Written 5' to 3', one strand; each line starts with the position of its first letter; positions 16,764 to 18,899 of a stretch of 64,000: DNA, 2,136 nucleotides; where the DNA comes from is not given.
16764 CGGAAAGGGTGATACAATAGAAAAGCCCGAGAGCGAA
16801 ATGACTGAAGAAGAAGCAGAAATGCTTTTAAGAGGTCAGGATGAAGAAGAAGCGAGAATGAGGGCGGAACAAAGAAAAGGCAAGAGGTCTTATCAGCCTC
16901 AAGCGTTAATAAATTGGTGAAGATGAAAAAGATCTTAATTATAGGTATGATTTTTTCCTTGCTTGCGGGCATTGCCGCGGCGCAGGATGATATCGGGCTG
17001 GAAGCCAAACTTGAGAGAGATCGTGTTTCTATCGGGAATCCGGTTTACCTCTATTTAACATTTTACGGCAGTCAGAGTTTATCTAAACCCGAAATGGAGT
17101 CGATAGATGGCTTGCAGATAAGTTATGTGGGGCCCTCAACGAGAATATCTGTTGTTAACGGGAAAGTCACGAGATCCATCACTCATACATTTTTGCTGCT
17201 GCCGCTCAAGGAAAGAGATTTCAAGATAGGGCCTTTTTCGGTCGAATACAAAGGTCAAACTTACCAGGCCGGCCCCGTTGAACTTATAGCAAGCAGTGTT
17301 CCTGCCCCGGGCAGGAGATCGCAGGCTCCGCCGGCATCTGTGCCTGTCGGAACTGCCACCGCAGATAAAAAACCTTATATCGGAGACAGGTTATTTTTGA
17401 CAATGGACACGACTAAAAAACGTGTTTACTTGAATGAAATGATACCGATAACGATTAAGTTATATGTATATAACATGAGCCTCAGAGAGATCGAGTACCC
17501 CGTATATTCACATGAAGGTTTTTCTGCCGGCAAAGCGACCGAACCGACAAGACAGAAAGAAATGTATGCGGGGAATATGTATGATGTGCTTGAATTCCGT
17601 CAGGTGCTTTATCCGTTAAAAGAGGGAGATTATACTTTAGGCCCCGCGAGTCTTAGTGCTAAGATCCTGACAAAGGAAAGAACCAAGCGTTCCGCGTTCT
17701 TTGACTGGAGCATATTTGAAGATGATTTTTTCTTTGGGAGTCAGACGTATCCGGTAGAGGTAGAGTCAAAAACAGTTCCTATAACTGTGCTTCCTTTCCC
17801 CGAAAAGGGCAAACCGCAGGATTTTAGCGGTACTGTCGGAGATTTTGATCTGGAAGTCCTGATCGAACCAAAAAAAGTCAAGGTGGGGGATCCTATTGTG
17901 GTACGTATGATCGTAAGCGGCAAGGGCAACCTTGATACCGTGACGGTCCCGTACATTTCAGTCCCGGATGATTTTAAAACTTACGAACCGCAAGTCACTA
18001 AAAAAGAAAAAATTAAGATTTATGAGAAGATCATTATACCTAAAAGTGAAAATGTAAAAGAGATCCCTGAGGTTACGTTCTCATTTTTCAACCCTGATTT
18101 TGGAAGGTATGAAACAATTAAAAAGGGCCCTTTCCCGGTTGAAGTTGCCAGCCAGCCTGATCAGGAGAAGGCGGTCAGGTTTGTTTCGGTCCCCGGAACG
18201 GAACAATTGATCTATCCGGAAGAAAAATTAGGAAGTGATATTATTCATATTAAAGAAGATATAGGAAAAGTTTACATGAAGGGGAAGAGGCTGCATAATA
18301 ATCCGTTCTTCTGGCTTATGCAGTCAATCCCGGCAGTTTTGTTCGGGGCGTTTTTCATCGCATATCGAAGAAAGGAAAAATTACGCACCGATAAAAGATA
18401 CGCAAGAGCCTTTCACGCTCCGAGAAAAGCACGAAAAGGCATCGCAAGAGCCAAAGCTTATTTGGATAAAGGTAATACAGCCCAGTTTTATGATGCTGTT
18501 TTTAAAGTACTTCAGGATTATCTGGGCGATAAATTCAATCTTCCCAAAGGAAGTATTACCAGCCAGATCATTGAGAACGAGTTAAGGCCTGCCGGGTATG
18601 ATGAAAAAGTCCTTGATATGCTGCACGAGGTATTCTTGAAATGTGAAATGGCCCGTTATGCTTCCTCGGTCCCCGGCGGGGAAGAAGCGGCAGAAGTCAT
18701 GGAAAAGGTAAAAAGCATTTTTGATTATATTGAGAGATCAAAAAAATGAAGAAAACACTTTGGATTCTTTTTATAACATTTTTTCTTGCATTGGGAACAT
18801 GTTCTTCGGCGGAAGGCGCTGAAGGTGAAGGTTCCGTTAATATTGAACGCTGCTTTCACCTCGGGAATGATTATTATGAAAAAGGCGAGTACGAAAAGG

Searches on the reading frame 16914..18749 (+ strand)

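Call 18: search_protein_families(library=pfam, proteins=[window:16914-18749:+], max_evalue=0.00001)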
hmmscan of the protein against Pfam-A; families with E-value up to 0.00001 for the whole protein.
window:16914-18749:+ (611 aa): 1 family
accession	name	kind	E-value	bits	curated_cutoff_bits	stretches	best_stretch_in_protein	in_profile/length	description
PF13584.12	BatD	-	8.4e-26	90.9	24.1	1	32-123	2-89/92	BatD DUF11 like domain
